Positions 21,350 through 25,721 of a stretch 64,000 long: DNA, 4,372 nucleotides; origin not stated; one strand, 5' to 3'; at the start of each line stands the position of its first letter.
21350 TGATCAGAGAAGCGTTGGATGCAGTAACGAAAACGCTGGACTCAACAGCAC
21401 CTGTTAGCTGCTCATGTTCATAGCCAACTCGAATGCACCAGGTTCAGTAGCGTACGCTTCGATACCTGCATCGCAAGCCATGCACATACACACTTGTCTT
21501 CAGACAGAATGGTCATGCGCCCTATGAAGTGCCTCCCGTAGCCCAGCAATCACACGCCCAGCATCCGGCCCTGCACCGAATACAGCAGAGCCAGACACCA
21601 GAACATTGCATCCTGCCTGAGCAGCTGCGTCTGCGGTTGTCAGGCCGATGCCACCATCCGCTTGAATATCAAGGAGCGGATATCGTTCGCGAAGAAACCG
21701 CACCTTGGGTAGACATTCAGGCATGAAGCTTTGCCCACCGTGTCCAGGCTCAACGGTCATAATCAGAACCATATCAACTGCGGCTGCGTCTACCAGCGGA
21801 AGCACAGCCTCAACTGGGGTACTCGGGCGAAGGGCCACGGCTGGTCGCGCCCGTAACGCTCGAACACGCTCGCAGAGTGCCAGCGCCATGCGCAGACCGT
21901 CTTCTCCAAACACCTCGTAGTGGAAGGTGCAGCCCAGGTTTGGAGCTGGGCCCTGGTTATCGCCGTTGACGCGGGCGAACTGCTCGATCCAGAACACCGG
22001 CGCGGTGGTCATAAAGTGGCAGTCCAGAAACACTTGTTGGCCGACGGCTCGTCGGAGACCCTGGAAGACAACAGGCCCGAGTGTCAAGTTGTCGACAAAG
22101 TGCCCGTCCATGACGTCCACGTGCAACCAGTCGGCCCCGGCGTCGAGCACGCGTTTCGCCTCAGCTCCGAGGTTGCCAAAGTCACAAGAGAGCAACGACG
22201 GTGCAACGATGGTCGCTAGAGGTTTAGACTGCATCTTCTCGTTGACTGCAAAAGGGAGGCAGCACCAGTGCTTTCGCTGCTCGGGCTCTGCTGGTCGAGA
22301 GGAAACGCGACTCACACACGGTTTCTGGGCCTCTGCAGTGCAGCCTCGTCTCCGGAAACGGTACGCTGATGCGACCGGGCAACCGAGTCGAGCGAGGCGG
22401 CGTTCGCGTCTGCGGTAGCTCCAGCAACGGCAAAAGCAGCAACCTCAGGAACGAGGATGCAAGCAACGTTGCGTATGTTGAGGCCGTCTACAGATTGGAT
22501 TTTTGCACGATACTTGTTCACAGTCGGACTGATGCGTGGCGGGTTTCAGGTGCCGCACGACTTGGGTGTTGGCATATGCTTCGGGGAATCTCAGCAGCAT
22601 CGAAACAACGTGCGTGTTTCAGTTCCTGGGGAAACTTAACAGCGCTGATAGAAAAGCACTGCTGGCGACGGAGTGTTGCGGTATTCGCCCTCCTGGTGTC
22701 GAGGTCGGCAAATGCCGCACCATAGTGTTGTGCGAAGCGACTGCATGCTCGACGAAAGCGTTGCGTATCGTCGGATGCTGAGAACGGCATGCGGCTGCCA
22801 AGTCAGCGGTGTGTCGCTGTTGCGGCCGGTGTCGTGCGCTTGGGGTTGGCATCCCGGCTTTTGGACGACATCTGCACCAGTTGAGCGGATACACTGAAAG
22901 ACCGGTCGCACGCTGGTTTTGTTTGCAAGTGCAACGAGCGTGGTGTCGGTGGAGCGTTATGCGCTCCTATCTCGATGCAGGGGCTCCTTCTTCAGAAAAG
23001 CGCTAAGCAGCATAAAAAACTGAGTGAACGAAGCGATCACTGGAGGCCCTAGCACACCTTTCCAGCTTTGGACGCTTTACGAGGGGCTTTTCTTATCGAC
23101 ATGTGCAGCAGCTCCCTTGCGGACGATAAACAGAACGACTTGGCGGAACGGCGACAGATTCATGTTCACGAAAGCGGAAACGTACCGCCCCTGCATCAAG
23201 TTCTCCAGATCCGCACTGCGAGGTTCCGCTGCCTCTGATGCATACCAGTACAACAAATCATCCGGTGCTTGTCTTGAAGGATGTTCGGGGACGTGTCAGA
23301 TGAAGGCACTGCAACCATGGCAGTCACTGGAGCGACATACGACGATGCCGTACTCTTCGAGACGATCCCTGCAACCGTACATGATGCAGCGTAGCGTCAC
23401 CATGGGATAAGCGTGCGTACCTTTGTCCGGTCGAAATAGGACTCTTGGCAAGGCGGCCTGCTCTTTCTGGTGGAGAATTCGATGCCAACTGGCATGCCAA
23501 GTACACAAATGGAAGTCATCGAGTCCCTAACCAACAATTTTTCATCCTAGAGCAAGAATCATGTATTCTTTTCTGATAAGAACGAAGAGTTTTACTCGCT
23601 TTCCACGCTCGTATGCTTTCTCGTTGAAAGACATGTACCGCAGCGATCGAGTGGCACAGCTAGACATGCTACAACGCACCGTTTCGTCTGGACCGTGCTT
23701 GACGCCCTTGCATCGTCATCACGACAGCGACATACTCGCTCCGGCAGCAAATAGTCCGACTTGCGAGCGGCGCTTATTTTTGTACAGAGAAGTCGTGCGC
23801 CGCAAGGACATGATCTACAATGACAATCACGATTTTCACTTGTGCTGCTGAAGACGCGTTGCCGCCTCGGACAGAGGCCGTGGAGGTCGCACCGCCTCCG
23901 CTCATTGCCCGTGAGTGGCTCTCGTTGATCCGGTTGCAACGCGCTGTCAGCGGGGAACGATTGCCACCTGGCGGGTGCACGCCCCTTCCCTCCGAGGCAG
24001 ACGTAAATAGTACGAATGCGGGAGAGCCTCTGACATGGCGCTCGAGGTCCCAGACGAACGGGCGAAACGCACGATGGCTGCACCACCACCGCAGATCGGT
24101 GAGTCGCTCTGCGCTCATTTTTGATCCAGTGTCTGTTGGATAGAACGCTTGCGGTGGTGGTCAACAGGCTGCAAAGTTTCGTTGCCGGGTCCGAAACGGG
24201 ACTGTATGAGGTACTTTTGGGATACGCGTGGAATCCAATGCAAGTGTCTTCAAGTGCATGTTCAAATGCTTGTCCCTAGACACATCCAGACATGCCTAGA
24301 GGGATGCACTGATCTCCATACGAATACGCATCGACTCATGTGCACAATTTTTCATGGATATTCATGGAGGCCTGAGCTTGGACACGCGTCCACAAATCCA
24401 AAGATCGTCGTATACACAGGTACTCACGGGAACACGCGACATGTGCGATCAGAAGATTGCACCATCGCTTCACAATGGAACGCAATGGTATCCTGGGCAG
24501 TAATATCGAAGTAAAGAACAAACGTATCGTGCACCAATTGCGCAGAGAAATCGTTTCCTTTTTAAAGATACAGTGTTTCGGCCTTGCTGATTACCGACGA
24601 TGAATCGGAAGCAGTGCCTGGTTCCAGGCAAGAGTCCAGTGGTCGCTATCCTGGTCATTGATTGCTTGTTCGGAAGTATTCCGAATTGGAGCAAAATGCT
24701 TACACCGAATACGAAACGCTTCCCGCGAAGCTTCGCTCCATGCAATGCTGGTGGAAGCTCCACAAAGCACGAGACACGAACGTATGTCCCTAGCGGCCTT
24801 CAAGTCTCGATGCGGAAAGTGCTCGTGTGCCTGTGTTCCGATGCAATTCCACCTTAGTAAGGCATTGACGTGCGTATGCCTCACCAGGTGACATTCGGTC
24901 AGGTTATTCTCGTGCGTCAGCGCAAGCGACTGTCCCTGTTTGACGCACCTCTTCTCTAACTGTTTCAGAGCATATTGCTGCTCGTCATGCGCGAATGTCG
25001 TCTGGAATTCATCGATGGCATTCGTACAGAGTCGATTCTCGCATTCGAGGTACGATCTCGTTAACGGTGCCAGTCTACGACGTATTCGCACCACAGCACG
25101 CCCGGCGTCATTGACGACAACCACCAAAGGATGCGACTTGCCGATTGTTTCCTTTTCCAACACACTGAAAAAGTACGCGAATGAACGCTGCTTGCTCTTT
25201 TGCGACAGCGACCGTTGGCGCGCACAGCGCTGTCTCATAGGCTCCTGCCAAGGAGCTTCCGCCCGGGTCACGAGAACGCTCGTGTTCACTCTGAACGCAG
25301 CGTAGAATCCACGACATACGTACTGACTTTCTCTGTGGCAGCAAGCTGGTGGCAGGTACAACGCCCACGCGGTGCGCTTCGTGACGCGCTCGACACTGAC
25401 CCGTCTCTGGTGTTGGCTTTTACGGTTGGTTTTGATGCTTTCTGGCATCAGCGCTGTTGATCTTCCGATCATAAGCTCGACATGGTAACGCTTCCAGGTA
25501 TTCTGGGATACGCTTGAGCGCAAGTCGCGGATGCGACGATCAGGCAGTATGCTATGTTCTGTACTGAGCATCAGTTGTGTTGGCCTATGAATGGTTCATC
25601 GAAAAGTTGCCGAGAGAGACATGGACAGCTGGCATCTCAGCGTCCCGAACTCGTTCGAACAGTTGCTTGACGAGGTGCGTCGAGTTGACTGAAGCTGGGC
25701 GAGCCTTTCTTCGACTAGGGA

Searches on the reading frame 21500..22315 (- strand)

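Call 73: search_protein_families(library=pfam, proteins=[window:21500-22315:-], max_evalue=0.001)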
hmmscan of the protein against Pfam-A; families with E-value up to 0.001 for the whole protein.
window:21500-22315:- (271 aa): 1 family
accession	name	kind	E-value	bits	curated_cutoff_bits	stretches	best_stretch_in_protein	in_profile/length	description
PF00834.25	Ribul_P_3_epim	-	7.7e-56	189.1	21.1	1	37-246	2-198/198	Ribulose-phosphate 3 epimerase family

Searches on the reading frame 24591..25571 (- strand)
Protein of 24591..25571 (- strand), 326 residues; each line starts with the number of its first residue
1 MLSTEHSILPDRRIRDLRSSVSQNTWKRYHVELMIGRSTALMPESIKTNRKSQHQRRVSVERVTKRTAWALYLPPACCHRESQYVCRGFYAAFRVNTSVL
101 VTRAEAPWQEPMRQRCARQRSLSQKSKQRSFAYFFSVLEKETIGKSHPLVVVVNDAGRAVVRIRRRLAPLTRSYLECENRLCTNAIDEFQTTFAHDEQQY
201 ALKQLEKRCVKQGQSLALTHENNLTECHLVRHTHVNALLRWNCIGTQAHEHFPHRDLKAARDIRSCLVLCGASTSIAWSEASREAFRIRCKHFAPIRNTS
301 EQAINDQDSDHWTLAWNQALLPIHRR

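Call 30: search_protein_families(library=pfam, proteins=[P0016], max_evalue=1)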
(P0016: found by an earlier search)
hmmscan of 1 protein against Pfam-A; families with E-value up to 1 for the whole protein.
P0016 (1977 aa): 1 family
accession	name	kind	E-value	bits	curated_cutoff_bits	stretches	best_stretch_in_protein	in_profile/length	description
PF04357.19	TamB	-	5.4e-17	62.6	22.4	1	1567-1812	28-209/381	TamB, inner membrane protein subunit of TAM complex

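Call 31: search_protein_families(library=ncbifam, proteins=[P0016], max_evalue=1)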
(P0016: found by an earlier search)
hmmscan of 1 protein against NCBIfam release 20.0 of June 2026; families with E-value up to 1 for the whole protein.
P0016 (1977 aa): 1 family
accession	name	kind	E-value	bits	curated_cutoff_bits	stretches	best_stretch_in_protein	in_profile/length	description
NF047952.2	ATportTamB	equivalog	0.0013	16.7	825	0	1444-1614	701-868/1240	autotransporter assembly complex protein TamB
